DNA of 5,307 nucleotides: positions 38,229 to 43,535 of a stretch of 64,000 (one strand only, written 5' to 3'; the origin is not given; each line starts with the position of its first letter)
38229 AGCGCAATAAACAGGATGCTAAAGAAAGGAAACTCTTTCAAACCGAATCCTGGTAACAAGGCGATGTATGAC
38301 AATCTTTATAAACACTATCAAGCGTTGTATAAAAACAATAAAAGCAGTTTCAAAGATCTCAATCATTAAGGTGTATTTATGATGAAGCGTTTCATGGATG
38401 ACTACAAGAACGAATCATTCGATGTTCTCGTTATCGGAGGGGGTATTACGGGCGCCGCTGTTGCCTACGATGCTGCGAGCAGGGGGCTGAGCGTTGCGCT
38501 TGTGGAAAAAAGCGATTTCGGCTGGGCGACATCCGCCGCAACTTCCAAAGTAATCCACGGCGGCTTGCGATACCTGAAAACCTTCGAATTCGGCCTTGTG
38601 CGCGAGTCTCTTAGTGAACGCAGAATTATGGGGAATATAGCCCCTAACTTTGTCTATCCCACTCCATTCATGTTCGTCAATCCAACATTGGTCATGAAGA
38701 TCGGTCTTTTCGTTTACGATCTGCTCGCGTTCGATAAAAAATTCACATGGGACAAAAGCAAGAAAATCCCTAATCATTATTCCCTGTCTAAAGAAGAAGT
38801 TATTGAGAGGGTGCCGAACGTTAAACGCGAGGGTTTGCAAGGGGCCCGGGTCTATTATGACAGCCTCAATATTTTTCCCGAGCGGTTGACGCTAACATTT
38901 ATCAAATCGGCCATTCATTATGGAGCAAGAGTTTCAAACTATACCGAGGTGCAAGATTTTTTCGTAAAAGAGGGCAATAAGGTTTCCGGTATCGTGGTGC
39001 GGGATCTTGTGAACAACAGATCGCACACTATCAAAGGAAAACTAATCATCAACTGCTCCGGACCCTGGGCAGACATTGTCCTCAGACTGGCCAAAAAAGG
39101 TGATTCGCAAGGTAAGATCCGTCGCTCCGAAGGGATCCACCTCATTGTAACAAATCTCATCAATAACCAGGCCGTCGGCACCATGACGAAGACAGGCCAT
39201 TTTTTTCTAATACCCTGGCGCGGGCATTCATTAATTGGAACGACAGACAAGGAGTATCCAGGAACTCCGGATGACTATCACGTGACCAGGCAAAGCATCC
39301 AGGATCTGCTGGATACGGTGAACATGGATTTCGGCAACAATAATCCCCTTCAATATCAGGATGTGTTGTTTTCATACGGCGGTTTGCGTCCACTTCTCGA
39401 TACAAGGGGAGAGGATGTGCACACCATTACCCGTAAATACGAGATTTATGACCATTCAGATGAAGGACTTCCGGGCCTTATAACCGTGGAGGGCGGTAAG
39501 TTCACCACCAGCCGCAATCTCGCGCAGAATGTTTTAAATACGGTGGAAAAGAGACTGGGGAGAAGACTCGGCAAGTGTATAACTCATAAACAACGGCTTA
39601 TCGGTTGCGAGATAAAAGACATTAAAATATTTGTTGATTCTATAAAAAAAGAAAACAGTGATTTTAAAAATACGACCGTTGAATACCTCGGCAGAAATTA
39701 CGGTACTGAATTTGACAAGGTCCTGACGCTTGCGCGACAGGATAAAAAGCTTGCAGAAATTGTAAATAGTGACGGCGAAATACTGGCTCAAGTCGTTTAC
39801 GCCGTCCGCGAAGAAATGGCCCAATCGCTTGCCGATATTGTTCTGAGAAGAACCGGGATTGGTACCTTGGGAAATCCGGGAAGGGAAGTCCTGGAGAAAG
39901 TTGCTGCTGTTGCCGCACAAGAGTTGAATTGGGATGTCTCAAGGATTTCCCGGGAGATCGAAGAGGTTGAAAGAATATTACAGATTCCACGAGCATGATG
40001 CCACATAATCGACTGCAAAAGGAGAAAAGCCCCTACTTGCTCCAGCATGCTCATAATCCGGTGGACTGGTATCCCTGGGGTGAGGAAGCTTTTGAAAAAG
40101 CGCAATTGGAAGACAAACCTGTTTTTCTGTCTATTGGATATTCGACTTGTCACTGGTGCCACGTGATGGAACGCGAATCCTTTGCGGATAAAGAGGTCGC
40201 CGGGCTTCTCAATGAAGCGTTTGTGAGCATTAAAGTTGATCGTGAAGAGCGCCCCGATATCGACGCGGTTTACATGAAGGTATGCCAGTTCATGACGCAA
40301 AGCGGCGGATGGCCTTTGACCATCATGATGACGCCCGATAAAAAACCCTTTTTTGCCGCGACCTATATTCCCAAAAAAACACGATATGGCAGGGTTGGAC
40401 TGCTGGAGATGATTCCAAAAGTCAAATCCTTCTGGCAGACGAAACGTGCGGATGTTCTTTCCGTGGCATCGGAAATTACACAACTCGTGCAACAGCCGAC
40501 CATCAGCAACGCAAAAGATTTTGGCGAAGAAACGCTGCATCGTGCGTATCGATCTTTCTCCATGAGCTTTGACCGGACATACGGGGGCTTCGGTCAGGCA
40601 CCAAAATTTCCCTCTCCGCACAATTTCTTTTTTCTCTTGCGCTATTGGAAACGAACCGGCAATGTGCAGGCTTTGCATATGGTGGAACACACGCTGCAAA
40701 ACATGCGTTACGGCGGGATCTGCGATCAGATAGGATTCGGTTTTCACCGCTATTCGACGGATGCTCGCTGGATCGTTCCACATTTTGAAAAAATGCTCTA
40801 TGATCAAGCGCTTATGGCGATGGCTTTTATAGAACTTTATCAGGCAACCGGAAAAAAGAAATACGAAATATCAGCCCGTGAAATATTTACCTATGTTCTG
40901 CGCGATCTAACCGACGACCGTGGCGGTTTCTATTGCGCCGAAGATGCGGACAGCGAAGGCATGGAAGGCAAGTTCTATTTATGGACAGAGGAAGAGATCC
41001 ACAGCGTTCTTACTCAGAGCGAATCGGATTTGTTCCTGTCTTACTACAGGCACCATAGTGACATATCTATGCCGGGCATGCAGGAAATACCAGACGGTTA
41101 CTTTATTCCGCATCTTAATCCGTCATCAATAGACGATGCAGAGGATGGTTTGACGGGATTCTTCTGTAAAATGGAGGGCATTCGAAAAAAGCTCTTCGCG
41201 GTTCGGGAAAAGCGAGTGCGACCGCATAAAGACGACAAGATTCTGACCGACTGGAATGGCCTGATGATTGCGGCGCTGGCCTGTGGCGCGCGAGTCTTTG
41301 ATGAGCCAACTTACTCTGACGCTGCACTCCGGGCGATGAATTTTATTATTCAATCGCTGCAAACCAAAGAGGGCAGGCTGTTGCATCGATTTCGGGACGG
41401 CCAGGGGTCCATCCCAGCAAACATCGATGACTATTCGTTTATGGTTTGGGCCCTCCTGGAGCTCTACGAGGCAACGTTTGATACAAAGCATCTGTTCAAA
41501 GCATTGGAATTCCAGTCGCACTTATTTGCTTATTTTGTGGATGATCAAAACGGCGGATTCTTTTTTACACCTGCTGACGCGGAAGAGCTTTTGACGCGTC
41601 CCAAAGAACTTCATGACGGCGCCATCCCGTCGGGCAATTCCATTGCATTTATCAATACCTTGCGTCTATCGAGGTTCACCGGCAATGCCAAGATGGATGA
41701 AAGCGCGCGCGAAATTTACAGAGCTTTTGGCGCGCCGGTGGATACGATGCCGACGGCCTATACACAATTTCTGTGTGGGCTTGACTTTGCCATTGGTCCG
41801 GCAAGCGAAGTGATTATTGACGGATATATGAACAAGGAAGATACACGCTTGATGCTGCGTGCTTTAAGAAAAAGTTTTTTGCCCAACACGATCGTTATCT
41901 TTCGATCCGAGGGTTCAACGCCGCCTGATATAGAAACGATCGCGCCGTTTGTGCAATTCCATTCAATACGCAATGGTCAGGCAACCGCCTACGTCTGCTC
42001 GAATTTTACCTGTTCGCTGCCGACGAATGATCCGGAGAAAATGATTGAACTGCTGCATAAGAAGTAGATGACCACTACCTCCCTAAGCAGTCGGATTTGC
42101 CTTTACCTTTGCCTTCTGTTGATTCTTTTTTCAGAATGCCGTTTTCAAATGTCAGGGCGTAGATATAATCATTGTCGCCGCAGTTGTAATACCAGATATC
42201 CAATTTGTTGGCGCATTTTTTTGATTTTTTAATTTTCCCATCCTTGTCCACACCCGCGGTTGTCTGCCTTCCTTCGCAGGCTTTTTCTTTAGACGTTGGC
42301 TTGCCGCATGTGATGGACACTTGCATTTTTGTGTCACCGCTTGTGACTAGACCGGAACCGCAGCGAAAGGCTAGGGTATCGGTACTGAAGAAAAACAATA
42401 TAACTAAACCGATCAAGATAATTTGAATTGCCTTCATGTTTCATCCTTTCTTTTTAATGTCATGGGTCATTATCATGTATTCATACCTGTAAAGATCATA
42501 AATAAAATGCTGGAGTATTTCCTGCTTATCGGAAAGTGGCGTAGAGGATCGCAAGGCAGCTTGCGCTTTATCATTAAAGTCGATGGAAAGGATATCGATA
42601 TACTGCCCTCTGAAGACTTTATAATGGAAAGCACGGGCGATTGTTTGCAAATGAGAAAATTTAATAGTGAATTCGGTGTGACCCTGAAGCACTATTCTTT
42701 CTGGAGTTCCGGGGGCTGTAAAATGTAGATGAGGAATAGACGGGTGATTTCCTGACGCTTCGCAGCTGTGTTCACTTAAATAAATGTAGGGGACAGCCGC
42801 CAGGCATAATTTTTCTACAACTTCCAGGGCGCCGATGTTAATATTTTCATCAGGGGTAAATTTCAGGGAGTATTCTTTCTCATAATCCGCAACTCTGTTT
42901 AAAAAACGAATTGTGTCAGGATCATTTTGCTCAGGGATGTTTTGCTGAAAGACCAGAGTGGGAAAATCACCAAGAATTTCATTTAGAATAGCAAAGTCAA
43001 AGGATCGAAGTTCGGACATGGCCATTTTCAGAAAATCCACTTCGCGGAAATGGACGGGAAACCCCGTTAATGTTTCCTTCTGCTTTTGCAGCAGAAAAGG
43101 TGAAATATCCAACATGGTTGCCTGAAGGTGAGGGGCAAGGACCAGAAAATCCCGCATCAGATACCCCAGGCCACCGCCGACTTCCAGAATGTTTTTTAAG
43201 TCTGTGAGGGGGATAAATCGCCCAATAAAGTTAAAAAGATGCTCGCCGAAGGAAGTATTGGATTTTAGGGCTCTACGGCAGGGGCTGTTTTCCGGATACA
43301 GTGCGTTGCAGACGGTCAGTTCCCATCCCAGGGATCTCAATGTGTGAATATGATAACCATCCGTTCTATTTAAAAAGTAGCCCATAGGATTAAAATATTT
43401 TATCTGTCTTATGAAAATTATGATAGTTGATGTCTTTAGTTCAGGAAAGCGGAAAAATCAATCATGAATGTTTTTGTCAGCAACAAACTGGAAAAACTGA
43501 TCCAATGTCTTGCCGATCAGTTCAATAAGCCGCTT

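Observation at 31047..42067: Candidate uncharacterised anaerobic catabolic locus built around the fused GRE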

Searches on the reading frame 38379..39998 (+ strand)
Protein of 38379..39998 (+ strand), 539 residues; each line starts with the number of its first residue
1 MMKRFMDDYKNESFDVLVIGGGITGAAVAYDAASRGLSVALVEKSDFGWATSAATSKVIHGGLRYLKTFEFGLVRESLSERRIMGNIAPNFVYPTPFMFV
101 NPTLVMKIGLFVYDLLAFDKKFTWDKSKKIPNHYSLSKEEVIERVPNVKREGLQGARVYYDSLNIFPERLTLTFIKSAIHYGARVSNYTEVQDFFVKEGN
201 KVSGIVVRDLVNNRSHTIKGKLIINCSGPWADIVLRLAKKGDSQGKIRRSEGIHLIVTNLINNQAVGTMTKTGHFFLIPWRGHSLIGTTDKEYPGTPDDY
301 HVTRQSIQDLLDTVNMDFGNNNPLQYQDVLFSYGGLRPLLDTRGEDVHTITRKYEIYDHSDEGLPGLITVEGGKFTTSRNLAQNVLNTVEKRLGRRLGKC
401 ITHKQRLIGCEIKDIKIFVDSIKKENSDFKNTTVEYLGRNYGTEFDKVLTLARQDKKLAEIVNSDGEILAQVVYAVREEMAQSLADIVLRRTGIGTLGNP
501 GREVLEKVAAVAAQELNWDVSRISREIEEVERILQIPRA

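Call 3: search_protein_families(library=pfam, proteins=[window:38379-39998:+], max_evalue=0.01)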
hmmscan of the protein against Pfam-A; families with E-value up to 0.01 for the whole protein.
window:38379-39998:+ (539 aa): 10 families
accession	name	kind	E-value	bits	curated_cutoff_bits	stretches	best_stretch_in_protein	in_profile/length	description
PF01266.30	DAO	-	3.1e-50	172.1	27.9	1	15-343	1-316/353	FAD dependent oxidoreductase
PF16901.10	DAO_C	-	3.4e-25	88.8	31.4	1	400-522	1-125/126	C-terminal domain of alpha-glycerophosphate oxidase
PF12831.13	FAD_oxidored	-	4e-09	36.7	27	1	15-60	1-48/416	FAD dependent oxidoreductase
PF00890.30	FAD_binding_2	-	4.5e-09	36.4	20.4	1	15-54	1-41/414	FAD binding domain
PF01946.23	Thi4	-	3.2e-07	30.3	26.2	1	175-266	104-205/235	Thi4 family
PF13450.12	NAD_binding_8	-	8.7e-06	26.4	21.9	1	18-68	1-54/68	NAD(P)-binding Rossmann-like domain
PF01494.25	FAD_binding_3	-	0.00019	21.2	22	1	14-256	2-186/349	FAD binding domain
PF07992.20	Pyr_redox_2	-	0.0009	19.2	26.1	1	14-45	1-32/291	Pyridine nucleotide-disulphide oxidoreductase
PF01134.28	GIDA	-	0.0064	16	22.1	1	15-43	1-29/391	Glucose inhibited division protein A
PF00070.33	Pyr_redox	-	0.0082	17.1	22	0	16-46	2-32/82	Pyridine nucleotide-disulphide oxidoreductase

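Call 4: search_protein_families(library=ncbifam, proteins=[window:38379-39998:+], max_evalue=0.01)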
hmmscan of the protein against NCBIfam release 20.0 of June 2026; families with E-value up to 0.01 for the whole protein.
window:38379-39998:+ (539 aa): 78 families (the best 25 are shown)
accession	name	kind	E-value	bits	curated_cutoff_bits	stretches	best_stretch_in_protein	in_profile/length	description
NF008899.0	PRK12266.1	equivalog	6.6e-93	311.9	360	1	10-497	3-483/508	glycerol-3-phosphate dehydrogenase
NF009906.0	PRK13369.1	equivalog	1.8e-82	277.5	352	1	10-495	3-480/502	glycerol-3-phosphate dehydrogenase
NF033461.1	glycerol3P_ox_1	equivalog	2.9e-81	273.5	840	2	5-346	10-355/607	type 1 glycerol-3-phosphate oxidase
TIGR03377.1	glycerol3P_GlpA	equivalog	3.2e-61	207.5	552.8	1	15-496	1-459/530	anaerobic glycerol-3-phosphate dehydrogenase subunit GlpA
NF008313.0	PRK11101.1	equivalog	9.1e-47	159.8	425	1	8-511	3-481/548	anaerobic glycerol-3-phosphate dehydrogenase subunit A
NF033460.1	glycerol3P_ox_II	equivalog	1.1e-19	70.8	460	2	136-308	121-289/361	type 2 glycerol-3-phosphate oxidase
TIGR02352.1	thiamin_ThiO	equivalog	1.7e-16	60.2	250.8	2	125-314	110-283/351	glycine oxidase ThiO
NF041080.1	DGGGPL_reductase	equivalog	1.8e-09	37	580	2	13-46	1-34/447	digeranylgeranylglycerophospholipid reductase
NF005511.0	PRK07121.1-4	equivalog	1.9e-08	33.2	466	1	10-62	17-69/553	FAD-binding protein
TIGR02032.1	GG-red-SF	subfamily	3.7e-08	33.4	158.8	1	14-48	1-35/297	geranylgeranyl reductase family protein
NF053717.1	VnlPnlRedVprA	equivalog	8.4e-08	31.5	600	1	10-45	3-38/481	vinyl phenol reductase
TIGR03364.1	HpnW_proposed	hypoth_equivalog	1.1e-07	31.3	285.1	1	15-46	2-33/365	TIGR03364 family FAD-dependent oxidoreductase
NF008425.0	PRK11259.1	equivalog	1.1e-07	31.2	257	1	12-47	3-38/377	N-methyl-L-tryptophan oxidase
TIGR01377.1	soxA_mon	subfamily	1.2e-07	30.8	479.65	1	14-235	1-204/381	amino oxidase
NF005510.0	PRK07121.1-3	subfamily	5.7e-07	28.6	481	1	13-56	22-65/492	FAD-binding protein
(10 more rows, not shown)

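Call 63: search_solved_structures(query=window:38379-39998:+, max_evalue=1e-10, show_alignments=2)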
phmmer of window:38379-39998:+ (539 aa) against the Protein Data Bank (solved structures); distinct sequences matched with E-value up to 1e-10: 5.
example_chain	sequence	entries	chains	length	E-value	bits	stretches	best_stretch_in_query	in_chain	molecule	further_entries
3da1_A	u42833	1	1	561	2.7e-68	234.1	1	9-532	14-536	Glycerol-3-phosphate dehydrogenase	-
2rgh_A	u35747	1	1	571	5.1e-65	223.3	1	9-530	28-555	Alpha-Glycerophosphate Oxidase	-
2rgo_A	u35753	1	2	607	7.5e-61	209.5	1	9-347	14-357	Alpha-Glycerophosphate Oxidase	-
2qcu_A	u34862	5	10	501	6e-54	186.7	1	12-497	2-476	Aerobic glycerol-3-phosphate dehydrogenase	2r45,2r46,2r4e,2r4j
4x9m_A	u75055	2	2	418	8.8e-11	44.3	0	11-339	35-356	L-alpha-glycerophosphate oxidase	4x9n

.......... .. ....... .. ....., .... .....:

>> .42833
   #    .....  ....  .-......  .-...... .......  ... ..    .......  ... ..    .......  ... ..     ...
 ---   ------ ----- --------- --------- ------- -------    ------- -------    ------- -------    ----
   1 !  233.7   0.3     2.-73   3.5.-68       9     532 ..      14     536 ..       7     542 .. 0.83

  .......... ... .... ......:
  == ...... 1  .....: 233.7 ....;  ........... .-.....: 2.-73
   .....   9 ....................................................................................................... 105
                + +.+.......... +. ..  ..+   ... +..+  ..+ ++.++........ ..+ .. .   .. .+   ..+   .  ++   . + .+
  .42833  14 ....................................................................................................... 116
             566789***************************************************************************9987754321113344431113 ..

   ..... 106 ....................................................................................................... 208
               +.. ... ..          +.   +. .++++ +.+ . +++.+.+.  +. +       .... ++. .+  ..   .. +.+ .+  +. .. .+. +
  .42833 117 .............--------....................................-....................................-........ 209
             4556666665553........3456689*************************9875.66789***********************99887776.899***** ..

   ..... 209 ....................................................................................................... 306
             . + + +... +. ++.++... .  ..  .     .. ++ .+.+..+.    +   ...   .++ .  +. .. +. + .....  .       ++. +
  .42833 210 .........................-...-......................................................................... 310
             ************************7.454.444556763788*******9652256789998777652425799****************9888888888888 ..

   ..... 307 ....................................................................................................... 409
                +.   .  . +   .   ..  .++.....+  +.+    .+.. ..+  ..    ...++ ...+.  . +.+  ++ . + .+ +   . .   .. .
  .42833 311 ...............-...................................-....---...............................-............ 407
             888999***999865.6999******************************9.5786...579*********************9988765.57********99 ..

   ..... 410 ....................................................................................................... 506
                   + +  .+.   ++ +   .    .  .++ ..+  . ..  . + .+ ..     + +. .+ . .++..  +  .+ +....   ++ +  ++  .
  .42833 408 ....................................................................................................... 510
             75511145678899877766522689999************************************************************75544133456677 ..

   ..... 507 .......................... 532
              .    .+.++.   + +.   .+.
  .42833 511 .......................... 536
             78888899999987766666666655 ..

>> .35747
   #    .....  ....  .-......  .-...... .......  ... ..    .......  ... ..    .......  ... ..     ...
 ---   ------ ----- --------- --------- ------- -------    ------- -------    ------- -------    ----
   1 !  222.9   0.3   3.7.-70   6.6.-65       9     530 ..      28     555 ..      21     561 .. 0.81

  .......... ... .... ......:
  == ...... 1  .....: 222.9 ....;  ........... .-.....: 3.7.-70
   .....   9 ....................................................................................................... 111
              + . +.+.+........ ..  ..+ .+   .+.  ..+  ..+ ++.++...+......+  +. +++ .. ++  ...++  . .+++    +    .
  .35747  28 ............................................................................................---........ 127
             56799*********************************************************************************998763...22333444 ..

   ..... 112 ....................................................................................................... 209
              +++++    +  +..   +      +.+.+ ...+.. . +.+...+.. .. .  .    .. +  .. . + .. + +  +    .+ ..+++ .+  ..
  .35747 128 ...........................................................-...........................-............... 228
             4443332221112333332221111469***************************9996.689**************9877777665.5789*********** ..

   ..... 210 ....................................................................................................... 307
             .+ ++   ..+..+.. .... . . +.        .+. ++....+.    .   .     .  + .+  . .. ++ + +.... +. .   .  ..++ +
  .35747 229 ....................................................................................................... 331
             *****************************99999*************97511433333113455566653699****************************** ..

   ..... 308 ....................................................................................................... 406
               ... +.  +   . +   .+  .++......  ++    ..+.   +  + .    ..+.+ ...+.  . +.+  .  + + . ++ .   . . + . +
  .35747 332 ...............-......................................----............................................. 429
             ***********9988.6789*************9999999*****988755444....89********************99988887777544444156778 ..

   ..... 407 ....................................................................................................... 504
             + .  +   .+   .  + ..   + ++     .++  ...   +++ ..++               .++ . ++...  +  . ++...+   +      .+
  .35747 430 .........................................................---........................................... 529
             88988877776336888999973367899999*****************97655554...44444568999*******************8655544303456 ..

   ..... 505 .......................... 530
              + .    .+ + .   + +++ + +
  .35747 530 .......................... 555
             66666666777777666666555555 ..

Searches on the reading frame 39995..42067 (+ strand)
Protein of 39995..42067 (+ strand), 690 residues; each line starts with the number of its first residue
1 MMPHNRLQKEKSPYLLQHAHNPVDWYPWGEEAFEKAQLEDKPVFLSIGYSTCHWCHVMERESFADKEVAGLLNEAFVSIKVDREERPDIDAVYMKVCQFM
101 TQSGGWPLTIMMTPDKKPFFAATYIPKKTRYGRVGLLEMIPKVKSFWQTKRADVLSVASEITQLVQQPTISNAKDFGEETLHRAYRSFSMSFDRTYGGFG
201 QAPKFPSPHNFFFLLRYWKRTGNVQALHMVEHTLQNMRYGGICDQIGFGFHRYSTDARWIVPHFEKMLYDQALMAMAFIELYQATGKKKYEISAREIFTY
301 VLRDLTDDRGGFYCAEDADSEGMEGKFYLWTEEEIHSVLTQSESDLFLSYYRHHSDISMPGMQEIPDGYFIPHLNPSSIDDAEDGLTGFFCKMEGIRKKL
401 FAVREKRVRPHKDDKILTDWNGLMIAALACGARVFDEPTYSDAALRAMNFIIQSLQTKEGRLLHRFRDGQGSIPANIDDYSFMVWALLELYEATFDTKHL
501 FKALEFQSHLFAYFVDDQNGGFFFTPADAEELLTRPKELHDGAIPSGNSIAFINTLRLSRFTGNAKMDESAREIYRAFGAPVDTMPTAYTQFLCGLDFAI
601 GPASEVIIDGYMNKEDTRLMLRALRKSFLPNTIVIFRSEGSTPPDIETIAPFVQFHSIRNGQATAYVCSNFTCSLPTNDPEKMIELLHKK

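Call 3: search_protein_families(library=pfam, proteins=[window:39995-42067:+], max_evalue=0.01)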
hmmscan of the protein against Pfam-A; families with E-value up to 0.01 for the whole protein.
window:39995-42067:+ (690 aa): 5 families
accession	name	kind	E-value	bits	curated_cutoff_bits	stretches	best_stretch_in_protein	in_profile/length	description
PF03190.21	Thioredox_DsbH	-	8.9e-78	260.3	27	1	4-164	1-161/163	Protein of unknown function, DUF255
PF13899.12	Thioredoxin_7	-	5e-10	39.8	27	1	24-88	1-65/83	Thioredoxin-like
PF00759.25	Glyco_hydro_9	-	6.1e-05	22.9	27.7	1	417-505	149-240/444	Glycosyl hydrolase family 9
PF03663.20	Glyco_hydro_76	-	0.0017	18.4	25.9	0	269-308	219-258/366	Glycosyl hydrolase family 76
PF07221.17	GlcNAc_2-epim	-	0.0081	15.9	23.4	0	213-313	220-320/347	N-acylglucosamine 2-epimerase (GlcNAc 2-epimerase)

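Call 4: search_protein_families(library=ncbifam, proteins=[window:39995-42067:+], max_evalue=0.01)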
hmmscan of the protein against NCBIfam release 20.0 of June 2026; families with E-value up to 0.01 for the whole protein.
window:39995-42067:+ (690 aa): 3 families
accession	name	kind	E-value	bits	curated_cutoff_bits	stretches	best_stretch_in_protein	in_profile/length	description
NF045694.1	seleno_TsoB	exception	9.9e-07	27.2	805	1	22-83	456-517/572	rhodanese/DsbD fusion-like selenoprotein TsoB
NF041848.1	celb_epim_EpiA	equivalog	0.004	16.3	800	0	430-523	70-166/405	cellobiose 2-epimerase EpiA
NF052547.1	AcylGsamEpipAGE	equivalog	0.0085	15.1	600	0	268-312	111-155/384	n-acyl-d-glucosamine 2-epimerase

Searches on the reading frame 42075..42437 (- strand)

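Call 3: search_protein_families(library=pfam, proteins=[window:42075-42437:-], max_evalue=0.01)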
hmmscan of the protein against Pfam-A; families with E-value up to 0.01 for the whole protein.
window:42075-42437:- (120 aa): 1 family
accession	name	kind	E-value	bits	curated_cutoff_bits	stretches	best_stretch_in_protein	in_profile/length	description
PF11006.13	DUF2845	-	2.3e-16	60.3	21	1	23-104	3-86/90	Protein of unknown function (DUF2845)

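Call 4: search_protein_families(library=ncbifam, proteins=[window:42075-42437:-], max_evalue=0.01)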
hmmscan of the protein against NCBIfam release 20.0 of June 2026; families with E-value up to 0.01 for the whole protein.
window:42075-42437:- (120 aa): 0 families

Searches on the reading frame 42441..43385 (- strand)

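Call 3: search_protein_families(library=pfam, proteins=[window:42441-43385:-], max_evalue=0.01)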
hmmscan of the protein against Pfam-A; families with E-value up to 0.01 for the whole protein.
window:42441-43385:- (314 aa): 5 families
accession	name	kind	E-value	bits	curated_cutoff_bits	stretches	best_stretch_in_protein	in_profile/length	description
PF02636.23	Methyltransf_28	-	6.2e-07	29.6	23.3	1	65-148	21-112/249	Putative S-adenosyl-L-methionine-dependent methyltransferase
PF08242.18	Methyltransf_12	-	2.5e-06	28.6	30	1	67-141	1-78/98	Methyltransferase domain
PF13649.12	Methyltransf_25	-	1.1e-05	26.5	27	1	66-138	1-74/97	Methyltransferase domain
PF00891.24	Methyltransf_2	-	0.0016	18.2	22.3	1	60-141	60-140/210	O-methyltransferase domain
PF13489.12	Methyltransf_23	-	0.002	18.3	27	1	56-142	15-95/164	Methyltransferase domain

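Call 4: search_protein_families(library=ncbifam, proteins=[window:42441-43385:-], max_evalue=0.01)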
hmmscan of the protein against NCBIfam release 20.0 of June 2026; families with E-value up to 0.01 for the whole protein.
window:42441-43385:- (314 aa): 2 families
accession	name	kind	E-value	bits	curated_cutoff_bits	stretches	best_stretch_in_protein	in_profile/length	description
TIGR02072.1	BioC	equivalog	0.00018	21.4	184.95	1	48-132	21-101/244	malonyl-ACP O-methyltransferase BioC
TIGR04371.1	methyltran_NanM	subfamily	0.00043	19.9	44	1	51-98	138-185/273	putative sugar O-methyltransferase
